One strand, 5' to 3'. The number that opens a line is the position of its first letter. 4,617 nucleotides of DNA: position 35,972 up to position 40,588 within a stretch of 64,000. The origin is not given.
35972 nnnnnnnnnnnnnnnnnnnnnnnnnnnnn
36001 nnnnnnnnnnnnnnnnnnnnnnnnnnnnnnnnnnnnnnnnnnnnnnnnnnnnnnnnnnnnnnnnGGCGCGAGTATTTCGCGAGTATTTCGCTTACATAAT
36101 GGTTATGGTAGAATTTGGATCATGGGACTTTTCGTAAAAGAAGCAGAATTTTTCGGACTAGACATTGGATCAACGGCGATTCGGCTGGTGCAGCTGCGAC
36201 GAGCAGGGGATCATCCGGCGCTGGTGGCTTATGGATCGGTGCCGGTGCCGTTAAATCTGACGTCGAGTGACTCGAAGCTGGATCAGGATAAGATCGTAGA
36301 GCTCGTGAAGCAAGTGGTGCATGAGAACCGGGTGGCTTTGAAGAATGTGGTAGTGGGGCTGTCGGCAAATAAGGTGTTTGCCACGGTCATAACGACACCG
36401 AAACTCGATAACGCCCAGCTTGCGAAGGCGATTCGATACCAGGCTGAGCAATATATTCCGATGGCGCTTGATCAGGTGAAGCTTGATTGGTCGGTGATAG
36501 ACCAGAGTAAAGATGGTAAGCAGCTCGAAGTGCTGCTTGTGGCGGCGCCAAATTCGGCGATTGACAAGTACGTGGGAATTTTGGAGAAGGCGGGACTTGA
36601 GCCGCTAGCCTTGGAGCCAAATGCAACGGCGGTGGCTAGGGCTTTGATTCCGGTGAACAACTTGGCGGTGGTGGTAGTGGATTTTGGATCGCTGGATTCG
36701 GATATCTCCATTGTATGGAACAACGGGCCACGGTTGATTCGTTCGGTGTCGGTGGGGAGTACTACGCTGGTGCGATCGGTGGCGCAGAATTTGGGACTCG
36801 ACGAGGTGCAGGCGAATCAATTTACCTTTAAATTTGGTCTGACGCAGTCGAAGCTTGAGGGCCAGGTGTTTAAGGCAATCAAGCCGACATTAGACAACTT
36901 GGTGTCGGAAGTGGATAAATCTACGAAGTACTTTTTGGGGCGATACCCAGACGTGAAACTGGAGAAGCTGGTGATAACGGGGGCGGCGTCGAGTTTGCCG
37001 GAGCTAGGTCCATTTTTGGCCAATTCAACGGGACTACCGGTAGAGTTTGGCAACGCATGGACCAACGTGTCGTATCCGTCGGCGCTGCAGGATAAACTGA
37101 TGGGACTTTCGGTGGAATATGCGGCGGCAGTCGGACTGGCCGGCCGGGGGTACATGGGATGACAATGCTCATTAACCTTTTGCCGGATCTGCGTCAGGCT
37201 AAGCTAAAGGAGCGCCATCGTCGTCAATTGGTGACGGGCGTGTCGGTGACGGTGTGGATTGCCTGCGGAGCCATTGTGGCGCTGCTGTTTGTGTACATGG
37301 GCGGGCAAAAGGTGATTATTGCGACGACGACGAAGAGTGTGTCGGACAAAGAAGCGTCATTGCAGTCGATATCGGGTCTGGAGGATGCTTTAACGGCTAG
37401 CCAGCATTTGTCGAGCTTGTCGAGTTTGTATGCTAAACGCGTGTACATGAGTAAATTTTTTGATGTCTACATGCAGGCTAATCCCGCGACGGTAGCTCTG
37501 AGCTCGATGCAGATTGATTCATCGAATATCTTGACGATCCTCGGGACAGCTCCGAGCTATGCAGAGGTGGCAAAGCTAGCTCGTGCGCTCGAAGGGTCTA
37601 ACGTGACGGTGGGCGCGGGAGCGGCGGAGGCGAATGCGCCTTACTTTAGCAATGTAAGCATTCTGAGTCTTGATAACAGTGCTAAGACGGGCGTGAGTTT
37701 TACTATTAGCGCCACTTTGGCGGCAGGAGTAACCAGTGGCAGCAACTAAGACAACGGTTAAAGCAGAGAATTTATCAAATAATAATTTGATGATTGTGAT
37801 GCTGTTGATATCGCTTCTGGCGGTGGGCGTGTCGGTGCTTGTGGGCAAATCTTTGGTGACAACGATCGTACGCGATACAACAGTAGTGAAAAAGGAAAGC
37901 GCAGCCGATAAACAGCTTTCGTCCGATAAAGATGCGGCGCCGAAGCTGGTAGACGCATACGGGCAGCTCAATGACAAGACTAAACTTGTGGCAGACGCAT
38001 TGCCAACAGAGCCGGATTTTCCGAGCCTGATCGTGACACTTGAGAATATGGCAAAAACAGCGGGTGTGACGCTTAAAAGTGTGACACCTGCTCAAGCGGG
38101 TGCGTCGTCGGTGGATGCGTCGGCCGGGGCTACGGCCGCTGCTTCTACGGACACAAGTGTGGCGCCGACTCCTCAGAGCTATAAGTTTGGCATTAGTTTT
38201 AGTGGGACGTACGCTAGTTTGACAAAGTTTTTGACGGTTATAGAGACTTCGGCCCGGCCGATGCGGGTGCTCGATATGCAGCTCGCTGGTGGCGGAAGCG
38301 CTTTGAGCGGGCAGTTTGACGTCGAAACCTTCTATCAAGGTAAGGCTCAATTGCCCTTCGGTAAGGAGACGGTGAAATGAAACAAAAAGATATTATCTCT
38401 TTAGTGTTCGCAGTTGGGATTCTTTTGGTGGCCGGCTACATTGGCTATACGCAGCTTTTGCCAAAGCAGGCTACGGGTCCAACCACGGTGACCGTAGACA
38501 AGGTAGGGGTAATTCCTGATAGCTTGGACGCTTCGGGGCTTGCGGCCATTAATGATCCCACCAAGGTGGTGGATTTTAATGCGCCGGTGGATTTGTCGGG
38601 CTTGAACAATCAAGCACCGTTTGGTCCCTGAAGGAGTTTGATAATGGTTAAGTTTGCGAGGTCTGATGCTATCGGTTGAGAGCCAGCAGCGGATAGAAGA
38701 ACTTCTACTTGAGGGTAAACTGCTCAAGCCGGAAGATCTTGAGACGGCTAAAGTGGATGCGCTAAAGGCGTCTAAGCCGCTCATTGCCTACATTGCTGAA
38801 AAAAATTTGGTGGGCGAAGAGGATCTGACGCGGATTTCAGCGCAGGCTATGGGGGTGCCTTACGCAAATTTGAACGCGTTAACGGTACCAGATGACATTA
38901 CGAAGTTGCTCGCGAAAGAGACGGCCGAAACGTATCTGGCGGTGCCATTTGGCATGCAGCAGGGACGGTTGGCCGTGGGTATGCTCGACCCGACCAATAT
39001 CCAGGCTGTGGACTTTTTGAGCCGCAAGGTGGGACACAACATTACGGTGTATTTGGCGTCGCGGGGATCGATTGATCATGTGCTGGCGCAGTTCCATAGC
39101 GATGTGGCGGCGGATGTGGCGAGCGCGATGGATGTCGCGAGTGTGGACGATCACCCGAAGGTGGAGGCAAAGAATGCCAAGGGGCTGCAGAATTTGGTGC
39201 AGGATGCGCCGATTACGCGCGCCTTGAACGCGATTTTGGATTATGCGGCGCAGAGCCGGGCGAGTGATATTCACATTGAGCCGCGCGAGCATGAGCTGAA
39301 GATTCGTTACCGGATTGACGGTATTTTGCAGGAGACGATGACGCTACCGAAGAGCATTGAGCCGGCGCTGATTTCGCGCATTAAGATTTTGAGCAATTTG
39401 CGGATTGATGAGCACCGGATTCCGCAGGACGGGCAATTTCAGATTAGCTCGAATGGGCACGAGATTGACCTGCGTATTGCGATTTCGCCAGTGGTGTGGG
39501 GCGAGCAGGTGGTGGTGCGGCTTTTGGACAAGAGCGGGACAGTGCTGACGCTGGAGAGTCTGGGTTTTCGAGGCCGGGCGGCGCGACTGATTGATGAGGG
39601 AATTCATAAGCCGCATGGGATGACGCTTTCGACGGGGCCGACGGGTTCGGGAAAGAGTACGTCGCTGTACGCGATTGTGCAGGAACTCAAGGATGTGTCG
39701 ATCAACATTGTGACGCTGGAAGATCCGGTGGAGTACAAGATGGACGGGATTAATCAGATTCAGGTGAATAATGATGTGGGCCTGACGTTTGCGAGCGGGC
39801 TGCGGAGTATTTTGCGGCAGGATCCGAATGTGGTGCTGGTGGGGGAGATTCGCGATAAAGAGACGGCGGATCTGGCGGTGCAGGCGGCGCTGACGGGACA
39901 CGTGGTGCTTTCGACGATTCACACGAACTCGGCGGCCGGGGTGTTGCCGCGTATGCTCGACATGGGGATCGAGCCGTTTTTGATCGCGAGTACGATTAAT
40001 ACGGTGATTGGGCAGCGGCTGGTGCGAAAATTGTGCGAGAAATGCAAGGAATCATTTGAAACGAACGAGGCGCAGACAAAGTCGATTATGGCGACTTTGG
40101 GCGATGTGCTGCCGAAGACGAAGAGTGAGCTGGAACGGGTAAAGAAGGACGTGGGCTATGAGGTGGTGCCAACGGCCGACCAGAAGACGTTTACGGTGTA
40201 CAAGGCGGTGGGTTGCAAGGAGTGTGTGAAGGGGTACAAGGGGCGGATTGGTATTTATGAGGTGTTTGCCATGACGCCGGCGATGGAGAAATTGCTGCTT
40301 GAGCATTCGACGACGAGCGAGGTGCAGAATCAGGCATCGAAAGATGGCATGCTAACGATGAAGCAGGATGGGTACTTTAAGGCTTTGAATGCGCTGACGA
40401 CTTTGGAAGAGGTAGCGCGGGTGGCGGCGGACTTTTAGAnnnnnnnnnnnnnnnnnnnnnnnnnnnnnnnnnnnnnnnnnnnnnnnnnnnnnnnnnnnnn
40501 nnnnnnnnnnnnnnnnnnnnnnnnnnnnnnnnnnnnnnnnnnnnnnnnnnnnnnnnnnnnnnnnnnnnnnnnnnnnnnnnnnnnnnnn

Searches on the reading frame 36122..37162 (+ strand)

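Call 93: search_protein_families(library=pfam, proteins=[window:36122-37162:+], max_evalue=0.001)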
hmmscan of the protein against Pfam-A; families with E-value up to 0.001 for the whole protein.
window:36122-37162:+ (346 aa): 3 families
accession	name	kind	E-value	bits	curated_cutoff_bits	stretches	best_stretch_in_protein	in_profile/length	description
PF11104.14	PilM_2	-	3e-41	141.9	27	1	12-343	1-339/340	Type IV pilus assembly protein PilM;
PF05134.19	T2SSL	-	6.2e-06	26.2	25.5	1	71-171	44-138/231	Type II secretion system (T2SS), protein L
PF14450.12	FtsA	-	5.6e-05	23.9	31.8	1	184-322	1-114/127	Cell division protein FtsA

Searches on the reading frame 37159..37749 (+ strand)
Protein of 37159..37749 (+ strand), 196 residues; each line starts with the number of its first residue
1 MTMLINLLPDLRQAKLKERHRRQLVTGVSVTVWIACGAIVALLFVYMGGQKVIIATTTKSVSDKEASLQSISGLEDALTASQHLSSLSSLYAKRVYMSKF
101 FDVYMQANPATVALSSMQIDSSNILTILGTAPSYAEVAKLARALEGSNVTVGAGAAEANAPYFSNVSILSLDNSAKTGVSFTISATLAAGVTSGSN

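Call 93: search_protein_families(library=pfam, proteins=[window:37159-37749:+], max_evalue=0.001)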
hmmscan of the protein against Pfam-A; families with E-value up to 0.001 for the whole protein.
window:37159-37749:+ (196 aa): 1 family
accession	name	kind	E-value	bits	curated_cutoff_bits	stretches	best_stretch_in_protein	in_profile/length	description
PF05137.18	PilN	-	4.4e-07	30.3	22.8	1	106-186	8-77/78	Fimbrial assembly protein (PilN)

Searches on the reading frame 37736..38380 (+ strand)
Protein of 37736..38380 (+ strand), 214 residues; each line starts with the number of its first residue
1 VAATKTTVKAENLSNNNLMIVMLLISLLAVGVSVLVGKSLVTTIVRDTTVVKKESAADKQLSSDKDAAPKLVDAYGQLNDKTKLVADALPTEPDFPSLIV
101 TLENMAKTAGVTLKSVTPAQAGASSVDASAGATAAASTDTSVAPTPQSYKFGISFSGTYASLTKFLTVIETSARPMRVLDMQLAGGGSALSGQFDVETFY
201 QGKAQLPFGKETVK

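Call 93: search_protein_families(library=pfam, proteins=[window:37736-38380:+], max_evalue=0.001)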
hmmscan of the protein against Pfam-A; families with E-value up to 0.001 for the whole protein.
window:37736-38380:+ (214 aa): 1 family
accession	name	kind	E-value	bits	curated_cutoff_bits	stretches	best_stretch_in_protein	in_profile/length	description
PF04350.18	PilO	-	8.2e-05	23.2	22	0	53-121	7-78/145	Pilus assembly protein, PilO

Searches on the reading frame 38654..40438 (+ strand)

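Call 10: search_protein_families(library=pfam, proteins=[window:38654-40438:+], max_evalue=0.001)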
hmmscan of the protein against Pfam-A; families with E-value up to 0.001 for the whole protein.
window:38654-40438:+ (594 aa): 2 families
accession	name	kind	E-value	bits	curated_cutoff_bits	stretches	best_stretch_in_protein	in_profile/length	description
PF00437.27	T2SSE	-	5.9e-128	427.1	24.9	1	182-589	3-370/370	Type II/IV secretion system protein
PF05157.20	MshEN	-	8.7e-14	51.7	23.1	1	66-149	1-85/90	MshEN domain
